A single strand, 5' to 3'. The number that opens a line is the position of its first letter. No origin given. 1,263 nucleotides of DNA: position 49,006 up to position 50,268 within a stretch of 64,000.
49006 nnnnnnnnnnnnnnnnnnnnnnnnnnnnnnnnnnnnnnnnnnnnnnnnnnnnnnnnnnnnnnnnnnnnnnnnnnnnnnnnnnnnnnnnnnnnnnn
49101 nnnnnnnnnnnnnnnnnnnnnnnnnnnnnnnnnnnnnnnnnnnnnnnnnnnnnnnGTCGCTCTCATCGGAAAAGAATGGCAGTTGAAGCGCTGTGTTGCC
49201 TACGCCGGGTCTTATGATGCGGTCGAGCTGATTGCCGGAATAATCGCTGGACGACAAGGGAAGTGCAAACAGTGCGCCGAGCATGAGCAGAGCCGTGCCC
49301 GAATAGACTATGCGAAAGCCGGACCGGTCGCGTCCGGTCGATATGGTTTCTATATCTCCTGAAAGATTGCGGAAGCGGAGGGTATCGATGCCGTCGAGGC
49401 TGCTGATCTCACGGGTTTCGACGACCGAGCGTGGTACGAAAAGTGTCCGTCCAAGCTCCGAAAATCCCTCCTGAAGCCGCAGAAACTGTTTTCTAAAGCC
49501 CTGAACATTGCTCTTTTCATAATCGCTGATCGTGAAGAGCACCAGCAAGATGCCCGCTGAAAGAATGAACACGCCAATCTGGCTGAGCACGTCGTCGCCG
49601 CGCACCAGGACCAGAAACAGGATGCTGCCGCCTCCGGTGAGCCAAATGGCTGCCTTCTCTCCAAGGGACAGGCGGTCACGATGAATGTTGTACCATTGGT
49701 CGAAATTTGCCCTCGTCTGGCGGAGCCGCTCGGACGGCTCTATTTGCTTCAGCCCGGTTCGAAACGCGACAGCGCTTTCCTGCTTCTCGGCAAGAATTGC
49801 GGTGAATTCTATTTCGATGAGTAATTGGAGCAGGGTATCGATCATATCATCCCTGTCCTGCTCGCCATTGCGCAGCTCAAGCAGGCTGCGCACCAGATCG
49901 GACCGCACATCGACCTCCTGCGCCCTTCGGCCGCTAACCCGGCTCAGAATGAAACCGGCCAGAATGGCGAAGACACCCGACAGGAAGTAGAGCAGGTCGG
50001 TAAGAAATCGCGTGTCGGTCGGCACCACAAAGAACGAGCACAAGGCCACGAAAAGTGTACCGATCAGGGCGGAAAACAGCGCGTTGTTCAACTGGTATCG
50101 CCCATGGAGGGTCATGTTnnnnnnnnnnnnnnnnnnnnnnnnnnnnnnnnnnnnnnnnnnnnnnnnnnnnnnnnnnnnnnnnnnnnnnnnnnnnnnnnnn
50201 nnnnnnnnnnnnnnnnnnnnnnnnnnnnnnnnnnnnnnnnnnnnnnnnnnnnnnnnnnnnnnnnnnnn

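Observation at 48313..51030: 905-aa fusion of a DMT/EamA-like transporter body with a periplasmic OpuAC-type binding domain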

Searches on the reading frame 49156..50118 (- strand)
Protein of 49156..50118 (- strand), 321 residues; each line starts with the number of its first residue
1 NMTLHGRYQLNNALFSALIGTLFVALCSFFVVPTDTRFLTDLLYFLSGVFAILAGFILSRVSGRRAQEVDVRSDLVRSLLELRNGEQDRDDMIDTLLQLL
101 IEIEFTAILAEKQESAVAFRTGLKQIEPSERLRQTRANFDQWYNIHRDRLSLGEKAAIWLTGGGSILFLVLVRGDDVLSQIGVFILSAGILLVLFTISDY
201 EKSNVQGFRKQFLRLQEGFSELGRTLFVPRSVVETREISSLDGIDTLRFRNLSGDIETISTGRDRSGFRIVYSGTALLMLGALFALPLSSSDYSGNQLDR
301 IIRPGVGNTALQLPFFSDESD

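Call 40: predict_structure(alignment_id=A2)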
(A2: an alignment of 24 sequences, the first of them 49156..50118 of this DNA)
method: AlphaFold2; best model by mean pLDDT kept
length: 321 residues; sequences in the alignment: 24
mean_pLDDT: 75.0   pTM: 0.68
mean pLDDT of the five models: 75.0, 71.5, 70.4, 69.4, 68.7
residues with pLDDT >= 90: 89; 70-90: 140; 50-70: 47; < 50: 45
segments of 3 or more residues with pLDDT < 50: 1-11, 204-206, 291-321
pLDDT, mean of each block of 10 residues (from residue 1): 33 56 65 70 78 80 84 94 94 96 89 95 95 97 87 76 75 73 74 72 58 86 92 78 84 90 67 77 65 46 43 37 33
secondary structure, 60 per line:
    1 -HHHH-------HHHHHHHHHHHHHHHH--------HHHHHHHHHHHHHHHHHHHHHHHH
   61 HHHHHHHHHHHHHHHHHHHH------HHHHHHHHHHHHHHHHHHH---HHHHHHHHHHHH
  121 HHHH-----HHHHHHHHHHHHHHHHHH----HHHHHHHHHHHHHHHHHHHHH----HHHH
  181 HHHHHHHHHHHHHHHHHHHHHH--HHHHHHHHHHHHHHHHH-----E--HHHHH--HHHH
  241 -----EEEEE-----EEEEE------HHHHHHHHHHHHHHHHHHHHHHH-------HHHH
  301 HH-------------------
elements in order: H2-5 H13-28 H37-80 H87-105 H109-124 H130-147 H152-172 H177-202 H205-221 H230-234 H237-240 E246-250 E256-260 H267-289 H297-302

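Call 44: fold_search(model_id=the predicted structure, library=pdb)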
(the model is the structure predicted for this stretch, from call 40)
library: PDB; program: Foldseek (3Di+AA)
matches with E <= 10: 384; with E <= 0.001: 0
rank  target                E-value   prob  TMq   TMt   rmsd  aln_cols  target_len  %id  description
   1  6ivo_C                9.2e-02  1.00  0.42  0.49   8.6       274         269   11  Crystal structure of a membrane protein P208A (released 2019-11-06)
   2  7ek1                  9.2e-02  0.95  0.35  0.33  11.8       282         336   13  Cryo-EM structure of VCCN1 in detergent (released 2022-04-06)
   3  7ek2                  1.1e-01  0.91  0.32  0.30  13.1       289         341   11  Cryo-EM structure of VCCN1 in lipid nanodisc (released 2022-04-06)
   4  6iv2_A                1.2e-01  0.99  0.37  0.44   8.5       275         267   12  Crystal structure of a bacterial Bestrophin homolog from Klebsiella pneumoniae with a mutation Y211A (released 2019-11-13)
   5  6z0c_A                1.2e-01  0.75  0.21  0.31  24.9       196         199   14  Structure of in silico modelled artificial Maquette-3 protein (released 2021-03-17)
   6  5x87_C                1.3e-01  0.99  0.39  0.45   9.1       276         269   12  Crystal structure of a bacterial Bestrophin homolog from Klebsiella pneumoniae with a mutation L177T (released 2017-11-01)
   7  6ivm_A                1.3e-01  0.96  0.31  0.35   9.9       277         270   13  Crystal structure of a membrane protein P143A (released 2019-11-06)
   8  6ivp_C                1.5e-01  0.99  0.39  0.45   9.1       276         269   11  Crystal structure of a membrane protein P262A (released 2019-11-06)
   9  6iv3_C                1.5e-01  0.98  0.35  0.40   9.1       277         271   11  Crystal structure of a bacterial Bestrophin homolog from Klebsiella pneumoniae with a mutation W252A (released 2019-11-13)
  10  6ivm_D                1.5e-01  0.97  0.33  0.38   9.8       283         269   13  Crystal structure of a membrane protein P143A (released 2019-11-06)
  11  6ivm_C                1.8e-01  0.99  0.43  0.50   8.4       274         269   11  Crystal structure of a membrane protein P143A (released 2019-11-06)
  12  6z0c_C                1.8e-01  0.66  0.21  0.31  24.9       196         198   14  Structure of in silico modelled artificial Maquette-3 protein (released 2021-03-17)
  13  4wd7_C                2.4e-01  0.94  0.34  0.38   9.1       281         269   13  Crystal structure of a bacterial Bestrophin homolog from Klebsiella pneumoniae by Zn-SAD phasing (released 2014-10-01)
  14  6iv3_E                2.5e-01  0.94  0.34  0.38   8.5       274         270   15  Crystal structure of a bacterial Bestrophin homolog from Klebsiella pneumoniae with a mutation W252A (released 2019-11-13)
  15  6iv3_A                2.7e-01  0.18  0.15  0.17  27.3       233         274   14  Crystal structure of a bacterial Bestrophin homolog from Klebsiella pneumoniae with a mutation W252A (released 2019-11-13)
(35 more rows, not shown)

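Call 56: search_solved_structures(query=A3, max_evalue=10, show_alignments=2)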
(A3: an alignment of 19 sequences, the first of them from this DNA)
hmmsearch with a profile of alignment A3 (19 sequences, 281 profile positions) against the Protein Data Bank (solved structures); distinct sequences matched with E-value up to 10: 12.
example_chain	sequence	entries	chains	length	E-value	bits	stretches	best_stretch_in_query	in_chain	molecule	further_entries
3vjf_A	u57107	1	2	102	0.0012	21.2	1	65-154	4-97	WA20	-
6kos_A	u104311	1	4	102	0.018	17.4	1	65-154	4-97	SUWA (Super WA20)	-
3jqh_A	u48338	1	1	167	0.13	14.5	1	73-154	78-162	C-type lectin domain family 4 member M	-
9ugr_A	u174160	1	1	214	0.29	13.4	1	52-164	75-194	Syn-F4-Link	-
5t16_C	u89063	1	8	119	0.43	12.8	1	91-134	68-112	Ribonuclease 3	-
4oog_A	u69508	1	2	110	0.48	12.7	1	91-125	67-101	Ribonuclease 3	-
1p68_A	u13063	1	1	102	0.89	11.8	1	64-154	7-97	De novo designed protein S-824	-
2f66_B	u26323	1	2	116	1.1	11.5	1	58-136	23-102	Vacuolar protein sorting-associated protein VPS28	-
3nau_A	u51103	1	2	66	1.3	11.3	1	108-167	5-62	Zinc fingers and homeoboxes protein 2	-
2jua_A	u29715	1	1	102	1.3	11.2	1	68-152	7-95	de novo protein S836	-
9tqb_F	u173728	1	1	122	2.6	10.3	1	63-155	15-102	SNAPIN protein homolog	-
3a6m_A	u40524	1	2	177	2.6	10.2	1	59-139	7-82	Protein grpE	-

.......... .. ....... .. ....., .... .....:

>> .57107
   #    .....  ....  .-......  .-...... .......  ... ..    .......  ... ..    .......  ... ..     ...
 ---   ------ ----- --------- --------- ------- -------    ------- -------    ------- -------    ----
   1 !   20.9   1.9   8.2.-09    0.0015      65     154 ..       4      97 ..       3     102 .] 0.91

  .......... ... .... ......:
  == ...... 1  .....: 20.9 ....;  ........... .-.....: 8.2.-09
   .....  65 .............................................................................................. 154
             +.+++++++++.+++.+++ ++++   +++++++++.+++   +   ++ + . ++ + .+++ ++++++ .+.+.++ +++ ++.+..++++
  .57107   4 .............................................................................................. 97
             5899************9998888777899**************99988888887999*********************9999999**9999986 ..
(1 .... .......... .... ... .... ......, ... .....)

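Call 57: find_homologous_proteins(query=A3, max_evalue=0.01)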
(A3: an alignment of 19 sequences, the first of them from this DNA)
Query A3 (19 sequences): 8000 candidates shared short words with the query, none scored E <= 0.01.
